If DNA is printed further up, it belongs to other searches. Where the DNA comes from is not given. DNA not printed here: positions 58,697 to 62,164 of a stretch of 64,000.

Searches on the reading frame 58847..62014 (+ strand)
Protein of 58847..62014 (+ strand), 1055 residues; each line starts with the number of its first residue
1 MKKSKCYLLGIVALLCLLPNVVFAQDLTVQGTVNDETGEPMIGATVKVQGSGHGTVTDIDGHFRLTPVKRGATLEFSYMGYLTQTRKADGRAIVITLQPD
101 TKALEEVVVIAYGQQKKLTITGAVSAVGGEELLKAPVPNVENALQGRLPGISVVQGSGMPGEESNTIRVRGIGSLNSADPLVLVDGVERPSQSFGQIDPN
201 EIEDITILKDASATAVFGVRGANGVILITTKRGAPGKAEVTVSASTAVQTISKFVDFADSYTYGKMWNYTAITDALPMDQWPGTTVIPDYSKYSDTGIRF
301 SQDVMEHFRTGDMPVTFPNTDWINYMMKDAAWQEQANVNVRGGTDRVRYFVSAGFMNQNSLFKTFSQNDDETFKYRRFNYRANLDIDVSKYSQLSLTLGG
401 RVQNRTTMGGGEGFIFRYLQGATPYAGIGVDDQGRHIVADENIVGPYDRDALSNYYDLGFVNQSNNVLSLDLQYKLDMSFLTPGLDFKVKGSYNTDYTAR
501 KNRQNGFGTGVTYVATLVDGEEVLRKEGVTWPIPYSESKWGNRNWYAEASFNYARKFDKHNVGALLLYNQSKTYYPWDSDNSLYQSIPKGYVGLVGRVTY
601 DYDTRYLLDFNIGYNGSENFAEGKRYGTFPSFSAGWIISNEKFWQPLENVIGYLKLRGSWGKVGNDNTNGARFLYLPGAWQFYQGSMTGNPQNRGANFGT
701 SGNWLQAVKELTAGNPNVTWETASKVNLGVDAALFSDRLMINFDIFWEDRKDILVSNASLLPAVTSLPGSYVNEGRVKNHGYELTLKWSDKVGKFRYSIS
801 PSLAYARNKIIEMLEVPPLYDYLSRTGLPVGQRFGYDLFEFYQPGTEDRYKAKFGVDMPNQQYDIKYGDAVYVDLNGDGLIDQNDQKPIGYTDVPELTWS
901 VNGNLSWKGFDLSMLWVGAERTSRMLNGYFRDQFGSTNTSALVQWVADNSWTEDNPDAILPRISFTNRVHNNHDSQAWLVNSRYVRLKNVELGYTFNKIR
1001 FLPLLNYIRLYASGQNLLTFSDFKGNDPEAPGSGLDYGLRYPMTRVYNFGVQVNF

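Call 69: search_protein_families(library=pfam, proteins=[window:58847-62014:+], max_evalue=0.00001)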
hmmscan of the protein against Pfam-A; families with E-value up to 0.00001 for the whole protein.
window:58847-62014:+ (1055 aa): 3 families
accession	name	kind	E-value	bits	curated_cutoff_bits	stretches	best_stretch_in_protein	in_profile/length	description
PF07715.20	Plug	-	8e-19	68.6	23.9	1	117-225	2-107/107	TonB-dependent Receptor Plug Domain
PF13715.12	CarbopepD_reg_2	-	6.7e-18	64.9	32.2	1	29-109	1-88/88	CarboxypepD_reg-like domain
PF13620.12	CarboxypepD_reg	-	6.1e-12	46.2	32.3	1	28-87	1-65/82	Carboxypeptidase regulatory-like domain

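Call 73: find_homologous_proteins(query=window:58847-62011:+, max_evalue=1e-150)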
Query window:58847-62011:+ (1055 aa): 3676 proteins with E <= 1e-150 among 8000 candidates; the best 120 are listed.
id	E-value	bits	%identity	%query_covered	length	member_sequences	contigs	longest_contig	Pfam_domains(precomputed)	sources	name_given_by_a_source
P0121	0.0e+0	2452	100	100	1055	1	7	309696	PF13715.13,PF07715.21,PF13620.13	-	-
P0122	0.0e+0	2447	100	100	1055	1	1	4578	PF13715.13,PF07715.21,PF13620.13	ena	-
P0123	0.0e+0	2446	100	100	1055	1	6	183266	PF13715.13,PF07715.21,PF13620.13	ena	-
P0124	0.0e+0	2446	100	100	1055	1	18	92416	PF13715.13,PF07715.21,PF13620.13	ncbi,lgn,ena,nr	ncbi:MAG: TonB-dependent receptor [Bacteroidaceae bacterium]|nr:TonB-dependent receptor [Bacteroidac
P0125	0.0e+0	2445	100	100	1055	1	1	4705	PF13715.13,PF07715.21,PF13620.13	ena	-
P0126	0.0e+0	2444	100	100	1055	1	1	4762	PF13715.13,PF07715.21,PF13620.13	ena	-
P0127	0.0e+0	2444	100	100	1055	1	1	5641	PF13715.13,PF07715.21,PF13620.13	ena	-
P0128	0.0e+0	2444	99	100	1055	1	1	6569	PF13715.13,PF07715.21,PF13620.13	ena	-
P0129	0.0e+0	2444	100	100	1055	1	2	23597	PF13715.13,PF07715.21,PF13620.13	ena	-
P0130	0.0e+0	2351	100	96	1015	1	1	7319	PF13715.13,PF07715.21,PF13620.13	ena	-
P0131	0.0e+0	2234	90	100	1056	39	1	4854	PF13715.13,PF07715.21,PF13620.13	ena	-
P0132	0.0e+0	2192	88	100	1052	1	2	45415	PF13715.13,PF07715.21,PF13620.13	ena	-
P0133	0.0e+0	2168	87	100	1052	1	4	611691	PF13715.13,PF07715.21,PF13620.13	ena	-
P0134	0.0e+0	2160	87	99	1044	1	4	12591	PF13715.13,PF07715.21,PF13620.13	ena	-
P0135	0.0e+0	2148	87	100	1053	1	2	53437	PF13715.13,PF07715.21,PF13620.13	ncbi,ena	-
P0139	0.0e+0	2125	86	100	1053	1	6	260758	PF13715.13,PF07715.21,PF13620.13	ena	-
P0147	0.0e+0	2077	84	100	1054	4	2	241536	PF13715.13,PF07715.21,PF13620.13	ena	-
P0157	0.0e+0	2058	82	100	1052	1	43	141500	PF13715.13,PF07715.21,PF13620.13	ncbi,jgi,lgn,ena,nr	ncbi:MAG: TonB-dependent receptor [Prevotella sp.]|nr:TonB-dependent receptor [Prevotella sp.]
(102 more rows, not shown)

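Call 74: find_encoding_contigs(protein=P0133, flank=1000, max_places=2)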
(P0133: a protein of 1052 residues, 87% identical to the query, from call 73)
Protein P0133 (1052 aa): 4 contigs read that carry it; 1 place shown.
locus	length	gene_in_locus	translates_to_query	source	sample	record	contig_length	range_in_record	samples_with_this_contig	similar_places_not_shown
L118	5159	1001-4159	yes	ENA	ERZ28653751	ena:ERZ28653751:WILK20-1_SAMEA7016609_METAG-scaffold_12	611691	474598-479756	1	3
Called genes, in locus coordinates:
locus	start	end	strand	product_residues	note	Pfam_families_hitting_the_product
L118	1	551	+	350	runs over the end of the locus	PF14378:PAP2_3, PF01569:PAP2 (weak)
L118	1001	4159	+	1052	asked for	PF13620:CarboxypepD_reg, PF13715:CarbopepD_reg_2, PF07715:Plug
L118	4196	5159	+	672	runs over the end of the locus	PF07980:SusD_RagB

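Call 75: find_encoding_contigs(protein=P0139, flank=1000, max_places=2)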
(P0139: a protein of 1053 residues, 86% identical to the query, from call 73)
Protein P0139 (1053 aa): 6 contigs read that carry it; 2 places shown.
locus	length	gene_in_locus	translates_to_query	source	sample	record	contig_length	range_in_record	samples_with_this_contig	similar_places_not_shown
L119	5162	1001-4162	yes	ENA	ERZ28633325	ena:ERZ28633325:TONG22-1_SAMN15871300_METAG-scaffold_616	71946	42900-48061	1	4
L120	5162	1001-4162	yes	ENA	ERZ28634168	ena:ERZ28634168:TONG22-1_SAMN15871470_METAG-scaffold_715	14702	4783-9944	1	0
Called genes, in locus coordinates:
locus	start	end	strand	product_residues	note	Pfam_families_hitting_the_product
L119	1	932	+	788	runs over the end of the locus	PF00933:Glyco_hydro_3, PF01915:Glyco_hydro_3_C, PF14310:Fn3-like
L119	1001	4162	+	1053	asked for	PF13620:CarboxypepD_reg, PF13715:CarbopepD_reg_2, PF07715:Plug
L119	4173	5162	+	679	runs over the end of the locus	PF07980:SusD_RagB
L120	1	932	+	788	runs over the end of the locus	PF00933:Glyco_hydro_3, PF01915:Glyco_hydro_3_C, PF14310:Fn3-like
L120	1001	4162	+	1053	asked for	PF13620:CarboxypepD_reg, PF13715:CarbopepD_reg_2, PF07715:Plug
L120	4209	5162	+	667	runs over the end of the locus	PF07980:SusD_RagB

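Call 76: find_encoding_contigs(protein=P0147, flank=1000, max_places=2)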
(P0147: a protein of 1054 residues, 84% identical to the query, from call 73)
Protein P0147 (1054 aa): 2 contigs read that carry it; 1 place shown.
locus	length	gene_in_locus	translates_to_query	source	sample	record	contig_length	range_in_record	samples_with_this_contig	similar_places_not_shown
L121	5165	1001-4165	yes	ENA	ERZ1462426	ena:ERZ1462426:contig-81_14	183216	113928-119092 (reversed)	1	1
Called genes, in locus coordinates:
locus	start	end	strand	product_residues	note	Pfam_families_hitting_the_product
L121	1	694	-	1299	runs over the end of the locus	PF07494:Reg_prop (faint), PF08450:SGL (faint), PF00512:HisKA, PF02518:HATPase_c, PF00072:Response_reg, PF00165:HTH_AraC (faint), PF12833:HTH_18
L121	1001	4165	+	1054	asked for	PF13620:CarboxypepD_reg, PF13715:CarbopepD_reg_2, PF07715:Plug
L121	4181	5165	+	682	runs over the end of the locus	PF07980:SusD_RagB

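Call 77: find_encoding_contigs(protein=P0157, flank=1000, max_places=3)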
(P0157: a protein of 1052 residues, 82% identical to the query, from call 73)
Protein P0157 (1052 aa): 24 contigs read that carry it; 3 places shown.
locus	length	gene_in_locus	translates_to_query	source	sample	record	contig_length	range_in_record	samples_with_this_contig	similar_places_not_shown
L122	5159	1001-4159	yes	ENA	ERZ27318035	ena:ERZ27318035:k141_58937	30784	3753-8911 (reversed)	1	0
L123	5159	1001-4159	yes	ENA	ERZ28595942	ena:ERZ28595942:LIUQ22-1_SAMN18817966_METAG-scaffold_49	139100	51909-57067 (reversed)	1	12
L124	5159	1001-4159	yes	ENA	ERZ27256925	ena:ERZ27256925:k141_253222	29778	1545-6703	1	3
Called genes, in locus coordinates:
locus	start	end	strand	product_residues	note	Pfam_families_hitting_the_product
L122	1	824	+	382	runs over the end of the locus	PF01545:Cation_efflux, PF16916:ZT_dimer (weak)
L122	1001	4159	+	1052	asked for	PF13620:CarboxypepD_reg, PF13715:CarbopepD_reg_2, PF07715:Plug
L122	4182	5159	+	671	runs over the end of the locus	PF07980:SusD_RagB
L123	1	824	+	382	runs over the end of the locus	PF01545:Cation_efflux, PF16916:ZT_dimer (weak)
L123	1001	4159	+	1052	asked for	PF13620:CarboxypepD_reg, PF13715:CarbopepD_reg_2, PF07715:Plug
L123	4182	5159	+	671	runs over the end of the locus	PF07980:SusD_RagB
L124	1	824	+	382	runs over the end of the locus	PF01545:Cation_efflux, PF16916:ZT_dimer (weak)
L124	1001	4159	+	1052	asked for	PF13620:CarboxypepD_reg, PF13715:CarbopepD_reg_2, PF07715:Plug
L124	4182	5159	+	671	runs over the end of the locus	PF07980:SusD_RagB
